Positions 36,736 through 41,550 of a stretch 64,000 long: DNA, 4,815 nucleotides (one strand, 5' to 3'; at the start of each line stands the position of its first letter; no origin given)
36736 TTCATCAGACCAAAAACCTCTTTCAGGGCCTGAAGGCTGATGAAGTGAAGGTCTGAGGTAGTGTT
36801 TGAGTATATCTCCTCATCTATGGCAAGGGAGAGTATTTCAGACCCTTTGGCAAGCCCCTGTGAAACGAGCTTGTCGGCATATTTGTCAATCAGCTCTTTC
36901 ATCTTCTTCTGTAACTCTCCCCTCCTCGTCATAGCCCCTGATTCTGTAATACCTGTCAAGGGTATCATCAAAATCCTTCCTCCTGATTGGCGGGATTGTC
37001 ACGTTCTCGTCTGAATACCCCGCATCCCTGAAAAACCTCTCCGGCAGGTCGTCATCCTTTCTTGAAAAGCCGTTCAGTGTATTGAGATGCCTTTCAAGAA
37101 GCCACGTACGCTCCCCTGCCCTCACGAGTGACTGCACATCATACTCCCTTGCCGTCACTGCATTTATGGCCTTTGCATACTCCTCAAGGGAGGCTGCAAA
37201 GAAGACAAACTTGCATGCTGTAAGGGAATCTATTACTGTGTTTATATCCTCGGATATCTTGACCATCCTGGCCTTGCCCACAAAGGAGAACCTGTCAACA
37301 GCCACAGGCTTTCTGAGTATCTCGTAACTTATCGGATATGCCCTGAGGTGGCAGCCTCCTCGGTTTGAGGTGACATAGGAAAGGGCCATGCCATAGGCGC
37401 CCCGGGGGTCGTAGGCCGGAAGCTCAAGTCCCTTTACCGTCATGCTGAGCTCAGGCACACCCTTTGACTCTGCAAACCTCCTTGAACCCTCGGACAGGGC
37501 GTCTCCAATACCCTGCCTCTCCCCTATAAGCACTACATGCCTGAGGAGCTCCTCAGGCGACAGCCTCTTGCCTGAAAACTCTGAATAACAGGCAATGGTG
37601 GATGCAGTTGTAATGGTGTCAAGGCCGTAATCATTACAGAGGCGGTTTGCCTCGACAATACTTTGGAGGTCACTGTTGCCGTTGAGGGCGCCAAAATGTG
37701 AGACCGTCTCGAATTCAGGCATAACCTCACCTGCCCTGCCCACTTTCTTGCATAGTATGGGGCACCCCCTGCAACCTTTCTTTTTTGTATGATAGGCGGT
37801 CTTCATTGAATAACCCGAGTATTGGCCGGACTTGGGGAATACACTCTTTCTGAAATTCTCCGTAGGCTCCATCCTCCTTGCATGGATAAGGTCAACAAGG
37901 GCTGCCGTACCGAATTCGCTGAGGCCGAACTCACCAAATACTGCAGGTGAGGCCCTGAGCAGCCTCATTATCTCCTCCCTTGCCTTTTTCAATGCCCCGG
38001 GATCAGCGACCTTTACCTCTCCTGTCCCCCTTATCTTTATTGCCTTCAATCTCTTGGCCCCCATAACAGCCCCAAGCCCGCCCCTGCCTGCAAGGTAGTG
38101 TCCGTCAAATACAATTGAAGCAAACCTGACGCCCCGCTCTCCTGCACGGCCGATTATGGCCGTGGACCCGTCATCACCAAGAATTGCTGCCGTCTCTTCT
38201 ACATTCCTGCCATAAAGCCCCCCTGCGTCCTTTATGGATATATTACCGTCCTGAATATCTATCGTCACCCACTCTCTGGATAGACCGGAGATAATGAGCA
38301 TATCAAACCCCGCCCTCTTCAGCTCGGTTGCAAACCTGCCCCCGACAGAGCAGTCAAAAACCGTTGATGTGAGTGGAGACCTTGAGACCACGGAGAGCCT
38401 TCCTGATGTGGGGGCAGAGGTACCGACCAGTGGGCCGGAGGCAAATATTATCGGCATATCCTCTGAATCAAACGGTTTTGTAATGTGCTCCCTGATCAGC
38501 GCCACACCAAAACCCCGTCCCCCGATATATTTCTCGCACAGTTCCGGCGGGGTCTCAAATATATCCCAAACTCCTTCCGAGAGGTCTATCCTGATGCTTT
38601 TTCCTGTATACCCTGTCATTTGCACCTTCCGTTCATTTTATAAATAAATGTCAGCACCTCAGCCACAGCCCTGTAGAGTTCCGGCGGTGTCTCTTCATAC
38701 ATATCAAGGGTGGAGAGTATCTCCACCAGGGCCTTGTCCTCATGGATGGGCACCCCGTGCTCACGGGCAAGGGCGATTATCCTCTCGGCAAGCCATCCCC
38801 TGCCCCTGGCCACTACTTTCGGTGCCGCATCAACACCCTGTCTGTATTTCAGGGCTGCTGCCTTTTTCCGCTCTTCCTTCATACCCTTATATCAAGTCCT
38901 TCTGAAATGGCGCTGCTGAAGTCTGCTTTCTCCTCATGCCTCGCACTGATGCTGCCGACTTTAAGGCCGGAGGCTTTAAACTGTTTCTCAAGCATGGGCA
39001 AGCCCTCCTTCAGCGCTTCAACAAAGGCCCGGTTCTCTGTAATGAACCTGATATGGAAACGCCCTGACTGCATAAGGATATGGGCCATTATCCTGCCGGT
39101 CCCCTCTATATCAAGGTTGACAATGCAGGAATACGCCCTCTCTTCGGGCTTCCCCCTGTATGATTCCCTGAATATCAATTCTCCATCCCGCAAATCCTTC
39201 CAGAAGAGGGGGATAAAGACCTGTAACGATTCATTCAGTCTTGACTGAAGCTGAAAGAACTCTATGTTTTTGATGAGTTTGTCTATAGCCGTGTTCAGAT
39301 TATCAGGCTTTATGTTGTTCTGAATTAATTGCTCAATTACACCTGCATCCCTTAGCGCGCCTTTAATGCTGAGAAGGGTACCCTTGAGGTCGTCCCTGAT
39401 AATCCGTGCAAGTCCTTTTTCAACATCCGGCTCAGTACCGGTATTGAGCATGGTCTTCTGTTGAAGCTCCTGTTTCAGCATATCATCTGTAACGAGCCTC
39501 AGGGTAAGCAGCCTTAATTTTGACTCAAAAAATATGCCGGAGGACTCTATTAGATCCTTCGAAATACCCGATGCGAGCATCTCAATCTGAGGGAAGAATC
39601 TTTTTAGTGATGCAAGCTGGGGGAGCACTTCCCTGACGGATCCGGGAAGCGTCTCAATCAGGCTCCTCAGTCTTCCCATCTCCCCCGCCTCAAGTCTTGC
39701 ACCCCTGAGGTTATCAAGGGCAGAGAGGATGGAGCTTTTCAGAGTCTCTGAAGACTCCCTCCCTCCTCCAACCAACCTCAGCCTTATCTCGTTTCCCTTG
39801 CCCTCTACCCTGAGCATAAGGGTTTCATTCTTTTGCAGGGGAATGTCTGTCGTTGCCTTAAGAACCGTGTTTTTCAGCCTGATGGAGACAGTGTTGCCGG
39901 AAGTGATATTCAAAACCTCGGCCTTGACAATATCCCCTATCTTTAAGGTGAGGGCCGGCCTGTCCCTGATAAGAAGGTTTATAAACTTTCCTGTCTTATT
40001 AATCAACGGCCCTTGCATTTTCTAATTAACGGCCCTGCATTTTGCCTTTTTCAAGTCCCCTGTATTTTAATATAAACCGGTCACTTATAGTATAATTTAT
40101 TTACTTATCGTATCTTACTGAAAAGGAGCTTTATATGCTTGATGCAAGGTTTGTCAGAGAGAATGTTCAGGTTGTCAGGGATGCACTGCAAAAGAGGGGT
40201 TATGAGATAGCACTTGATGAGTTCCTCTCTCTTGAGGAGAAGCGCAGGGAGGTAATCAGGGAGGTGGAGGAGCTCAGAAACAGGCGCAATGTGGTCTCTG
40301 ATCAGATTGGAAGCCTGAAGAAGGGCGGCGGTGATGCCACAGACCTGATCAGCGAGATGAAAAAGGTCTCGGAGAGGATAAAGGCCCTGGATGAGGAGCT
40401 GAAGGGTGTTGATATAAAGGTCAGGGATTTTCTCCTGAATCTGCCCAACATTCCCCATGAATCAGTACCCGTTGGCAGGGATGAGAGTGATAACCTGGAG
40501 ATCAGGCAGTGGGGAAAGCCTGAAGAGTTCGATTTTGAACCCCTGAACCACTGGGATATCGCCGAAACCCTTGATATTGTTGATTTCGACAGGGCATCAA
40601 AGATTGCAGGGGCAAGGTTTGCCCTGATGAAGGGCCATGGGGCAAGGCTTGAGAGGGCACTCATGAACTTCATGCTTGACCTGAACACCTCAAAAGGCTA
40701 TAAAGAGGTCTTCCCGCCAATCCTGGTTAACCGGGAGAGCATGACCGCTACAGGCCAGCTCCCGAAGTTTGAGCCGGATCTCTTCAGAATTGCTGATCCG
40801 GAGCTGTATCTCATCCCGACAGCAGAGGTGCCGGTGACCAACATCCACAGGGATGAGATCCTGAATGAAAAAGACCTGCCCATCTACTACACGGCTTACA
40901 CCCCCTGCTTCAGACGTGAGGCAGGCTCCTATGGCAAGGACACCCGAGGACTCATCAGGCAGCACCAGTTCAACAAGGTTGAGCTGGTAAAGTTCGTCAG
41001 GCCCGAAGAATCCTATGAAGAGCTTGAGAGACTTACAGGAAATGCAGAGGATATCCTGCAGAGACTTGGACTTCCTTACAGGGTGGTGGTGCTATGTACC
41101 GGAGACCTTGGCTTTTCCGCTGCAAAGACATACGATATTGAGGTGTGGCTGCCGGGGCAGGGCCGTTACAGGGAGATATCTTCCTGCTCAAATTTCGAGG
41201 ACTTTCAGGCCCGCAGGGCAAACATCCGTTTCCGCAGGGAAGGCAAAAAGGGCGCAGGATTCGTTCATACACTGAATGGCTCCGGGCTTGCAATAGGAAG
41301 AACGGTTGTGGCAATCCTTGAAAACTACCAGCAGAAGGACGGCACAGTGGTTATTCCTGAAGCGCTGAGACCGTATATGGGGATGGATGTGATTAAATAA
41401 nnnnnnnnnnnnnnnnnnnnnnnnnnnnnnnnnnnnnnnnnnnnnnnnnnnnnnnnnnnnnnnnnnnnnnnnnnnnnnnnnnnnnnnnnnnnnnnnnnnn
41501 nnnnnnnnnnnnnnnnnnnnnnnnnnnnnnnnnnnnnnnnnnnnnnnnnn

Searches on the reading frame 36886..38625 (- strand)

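Call 28: search_protein_families(library=ncbifam, proteins=[window:36886-38625:-], max_evalue=1e-20)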
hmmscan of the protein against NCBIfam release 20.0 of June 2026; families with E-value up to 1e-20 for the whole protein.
window:36886-38625:- (579 aa): 1 family
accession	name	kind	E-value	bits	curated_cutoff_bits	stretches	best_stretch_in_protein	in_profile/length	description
NF007354.0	PRK09849.1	equivalog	1.8e-49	168.9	868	1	2-222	4-230/703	aldehyde ferredoxin oxidoreductase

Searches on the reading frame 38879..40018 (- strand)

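Call 28: search_protein_families(library=ncbifam, proteins=[window:38879-40018:-], max_evalue=1e-20)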
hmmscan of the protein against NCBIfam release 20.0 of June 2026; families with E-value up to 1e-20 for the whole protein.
window:38879-40018:- (379 aa): 0 families

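Call 55: search_protein_families(library=pfam, proteins=[window:38879-40018:-], max_evalue=0.00001)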
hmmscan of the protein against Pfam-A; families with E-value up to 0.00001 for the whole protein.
window:38879-40018:- (379 aa): 1 family
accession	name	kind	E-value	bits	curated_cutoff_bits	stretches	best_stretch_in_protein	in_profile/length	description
PF02120.21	Flg_hook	-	4.7e-12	46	29.8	1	294-364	11-81/85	Flagellar hook-length control protein FliK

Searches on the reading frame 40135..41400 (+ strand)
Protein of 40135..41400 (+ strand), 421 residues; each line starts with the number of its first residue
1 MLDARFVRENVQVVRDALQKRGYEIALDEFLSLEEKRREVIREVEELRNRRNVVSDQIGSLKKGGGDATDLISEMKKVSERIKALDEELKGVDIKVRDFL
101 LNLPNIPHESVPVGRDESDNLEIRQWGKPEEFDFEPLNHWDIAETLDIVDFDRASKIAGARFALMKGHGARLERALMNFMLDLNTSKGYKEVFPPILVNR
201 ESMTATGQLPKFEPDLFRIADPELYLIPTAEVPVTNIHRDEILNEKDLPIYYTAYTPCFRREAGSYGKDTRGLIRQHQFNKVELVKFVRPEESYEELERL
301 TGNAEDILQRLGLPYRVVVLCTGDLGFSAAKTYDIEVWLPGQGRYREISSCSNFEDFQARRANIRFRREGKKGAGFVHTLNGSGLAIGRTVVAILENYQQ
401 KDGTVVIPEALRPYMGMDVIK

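Call 27: search_protein_families(library=ncbifam, proteins=[window:40135-41400:+], max_evalue=1e-25)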
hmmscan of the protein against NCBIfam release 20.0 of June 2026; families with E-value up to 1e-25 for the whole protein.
window:40135-41400:+ (421 aa): 1 family
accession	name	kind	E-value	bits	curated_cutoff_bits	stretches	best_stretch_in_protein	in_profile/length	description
TIGR00414.1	serS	equivalog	4.1e-179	595.9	301.65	1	1-415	1-418/418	serine--tRNA ligase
